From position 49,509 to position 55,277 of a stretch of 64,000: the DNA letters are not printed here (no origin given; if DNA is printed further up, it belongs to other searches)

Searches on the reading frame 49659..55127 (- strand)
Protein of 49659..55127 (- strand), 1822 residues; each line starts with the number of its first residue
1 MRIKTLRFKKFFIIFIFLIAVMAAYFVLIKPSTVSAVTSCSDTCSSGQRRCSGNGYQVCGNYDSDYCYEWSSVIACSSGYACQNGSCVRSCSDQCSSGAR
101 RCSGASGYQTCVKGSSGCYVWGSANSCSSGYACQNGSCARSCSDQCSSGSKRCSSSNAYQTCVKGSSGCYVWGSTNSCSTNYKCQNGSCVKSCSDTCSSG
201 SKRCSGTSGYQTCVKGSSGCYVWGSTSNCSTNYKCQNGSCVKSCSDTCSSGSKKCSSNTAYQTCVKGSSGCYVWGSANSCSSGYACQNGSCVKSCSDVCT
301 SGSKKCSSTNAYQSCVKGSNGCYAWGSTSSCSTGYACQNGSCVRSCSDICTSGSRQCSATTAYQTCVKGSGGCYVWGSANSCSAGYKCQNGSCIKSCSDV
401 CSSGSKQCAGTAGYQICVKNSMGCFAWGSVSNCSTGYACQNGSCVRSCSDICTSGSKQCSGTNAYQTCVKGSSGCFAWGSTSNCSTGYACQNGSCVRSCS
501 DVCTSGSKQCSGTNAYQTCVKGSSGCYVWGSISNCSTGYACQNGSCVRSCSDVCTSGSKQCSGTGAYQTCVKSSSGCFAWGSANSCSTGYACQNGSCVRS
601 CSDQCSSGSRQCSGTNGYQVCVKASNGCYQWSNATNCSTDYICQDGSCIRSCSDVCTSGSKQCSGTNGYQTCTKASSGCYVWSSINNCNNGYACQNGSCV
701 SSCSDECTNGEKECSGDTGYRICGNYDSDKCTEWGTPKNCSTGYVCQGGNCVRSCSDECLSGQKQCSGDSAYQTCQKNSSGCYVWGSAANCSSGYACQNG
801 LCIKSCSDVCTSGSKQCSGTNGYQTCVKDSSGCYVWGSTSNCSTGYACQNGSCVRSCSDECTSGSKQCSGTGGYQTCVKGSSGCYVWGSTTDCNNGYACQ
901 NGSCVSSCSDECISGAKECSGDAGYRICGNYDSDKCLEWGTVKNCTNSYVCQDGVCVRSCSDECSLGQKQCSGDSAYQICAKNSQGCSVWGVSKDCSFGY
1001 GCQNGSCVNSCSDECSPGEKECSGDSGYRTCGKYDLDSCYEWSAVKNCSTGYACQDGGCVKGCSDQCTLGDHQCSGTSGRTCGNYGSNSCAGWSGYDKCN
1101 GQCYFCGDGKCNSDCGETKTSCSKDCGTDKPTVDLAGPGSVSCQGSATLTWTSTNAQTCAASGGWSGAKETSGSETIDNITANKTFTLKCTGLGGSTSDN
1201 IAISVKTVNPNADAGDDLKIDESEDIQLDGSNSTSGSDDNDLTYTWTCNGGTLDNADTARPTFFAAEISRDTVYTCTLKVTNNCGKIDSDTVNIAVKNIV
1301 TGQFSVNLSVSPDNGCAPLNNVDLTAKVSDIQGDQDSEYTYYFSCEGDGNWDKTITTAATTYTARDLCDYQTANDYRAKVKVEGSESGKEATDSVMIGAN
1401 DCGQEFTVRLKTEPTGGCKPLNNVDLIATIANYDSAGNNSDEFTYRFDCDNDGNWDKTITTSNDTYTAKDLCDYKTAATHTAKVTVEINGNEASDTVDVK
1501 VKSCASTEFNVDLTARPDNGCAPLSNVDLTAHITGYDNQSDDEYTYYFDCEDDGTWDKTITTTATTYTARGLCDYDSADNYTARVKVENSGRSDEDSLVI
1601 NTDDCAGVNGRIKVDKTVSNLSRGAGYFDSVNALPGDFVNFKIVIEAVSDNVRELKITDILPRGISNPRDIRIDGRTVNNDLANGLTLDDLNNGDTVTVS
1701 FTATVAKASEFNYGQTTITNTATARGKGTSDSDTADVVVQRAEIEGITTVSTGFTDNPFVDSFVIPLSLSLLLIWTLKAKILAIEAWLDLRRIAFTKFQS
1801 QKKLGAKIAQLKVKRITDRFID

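Call 6: search_protein_families(library=pfam, proteins=[window:49659-55127:-], max_evalue=0.01)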
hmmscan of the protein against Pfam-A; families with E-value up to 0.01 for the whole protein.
window:49659-55127:- (1822 aa): 3 families
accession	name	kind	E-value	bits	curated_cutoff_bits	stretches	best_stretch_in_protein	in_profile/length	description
PF22352.2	K319L-like_PKD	-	6e-09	36.2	27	1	1214-1296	1-84/84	K319L-like, PKD domain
PF00801.26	PKD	-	1.6e-07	31.6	23.5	0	1518-1600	8-78/80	PKD domain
PF18911.6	PKD_4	-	3.9e-06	27.3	27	1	1208-1296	2-85/85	PKD domain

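Call 7: search_protein_families(library=ncbifam, proteins=[window:49659-55127:-], max_evalue=1)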
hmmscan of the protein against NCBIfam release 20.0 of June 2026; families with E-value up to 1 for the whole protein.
window:49659-55127:- (1822 aa): 1 family
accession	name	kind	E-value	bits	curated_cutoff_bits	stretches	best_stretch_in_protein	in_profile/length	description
NF038112.1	myxo_dep_M36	subfamily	7.2e-18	63.2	1500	1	1106-1508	1186-1570/1604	myxosortase-dependent M36 family metallopeptidase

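Call 71: list_cluster_members(proteins=[window:49659-55127:-, window:46299-49586:-, P0004, P0009, P0016, P0023, P0043, P0113, P0006, P0014])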
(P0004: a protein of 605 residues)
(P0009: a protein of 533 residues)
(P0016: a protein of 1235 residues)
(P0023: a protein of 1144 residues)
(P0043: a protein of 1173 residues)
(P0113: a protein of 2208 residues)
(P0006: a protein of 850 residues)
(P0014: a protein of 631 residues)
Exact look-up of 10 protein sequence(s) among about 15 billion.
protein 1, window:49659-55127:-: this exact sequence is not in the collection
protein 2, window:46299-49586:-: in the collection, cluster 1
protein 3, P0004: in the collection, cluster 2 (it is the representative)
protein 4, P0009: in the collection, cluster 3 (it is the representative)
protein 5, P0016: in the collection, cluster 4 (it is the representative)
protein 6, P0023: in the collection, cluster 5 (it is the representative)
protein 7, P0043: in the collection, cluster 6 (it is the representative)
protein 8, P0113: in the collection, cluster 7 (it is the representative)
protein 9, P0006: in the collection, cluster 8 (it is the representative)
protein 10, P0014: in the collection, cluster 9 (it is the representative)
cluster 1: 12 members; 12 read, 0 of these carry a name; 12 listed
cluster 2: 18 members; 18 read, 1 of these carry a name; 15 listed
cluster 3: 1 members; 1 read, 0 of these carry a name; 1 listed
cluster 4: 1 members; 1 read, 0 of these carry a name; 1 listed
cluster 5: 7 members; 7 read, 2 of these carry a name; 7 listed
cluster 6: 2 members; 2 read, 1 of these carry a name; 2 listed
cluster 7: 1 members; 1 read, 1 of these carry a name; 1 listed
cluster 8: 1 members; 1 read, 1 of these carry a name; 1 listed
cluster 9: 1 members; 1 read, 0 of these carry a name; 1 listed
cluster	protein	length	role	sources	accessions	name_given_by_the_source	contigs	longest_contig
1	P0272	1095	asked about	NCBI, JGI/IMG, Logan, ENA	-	-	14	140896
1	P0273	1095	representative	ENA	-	-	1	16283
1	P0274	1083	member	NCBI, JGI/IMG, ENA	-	-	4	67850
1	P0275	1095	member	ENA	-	-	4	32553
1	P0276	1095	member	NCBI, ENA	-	-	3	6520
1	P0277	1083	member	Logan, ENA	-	-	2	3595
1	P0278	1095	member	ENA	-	-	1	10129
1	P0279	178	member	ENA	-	-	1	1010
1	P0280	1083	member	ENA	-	-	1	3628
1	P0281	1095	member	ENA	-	-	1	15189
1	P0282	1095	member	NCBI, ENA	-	-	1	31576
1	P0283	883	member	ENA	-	-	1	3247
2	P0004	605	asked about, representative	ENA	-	-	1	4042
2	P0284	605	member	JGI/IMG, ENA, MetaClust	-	\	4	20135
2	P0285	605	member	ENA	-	-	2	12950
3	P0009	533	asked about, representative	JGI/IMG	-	-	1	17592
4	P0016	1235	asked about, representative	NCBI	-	-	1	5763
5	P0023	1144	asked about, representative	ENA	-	-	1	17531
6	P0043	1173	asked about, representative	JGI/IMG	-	hypothetical protein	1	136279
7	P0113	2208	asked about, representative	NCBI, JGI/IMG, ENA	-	hypothetical protein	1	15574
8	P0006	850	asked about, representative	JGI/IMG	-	hypothetical protein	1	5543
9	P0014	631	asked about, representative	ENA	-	-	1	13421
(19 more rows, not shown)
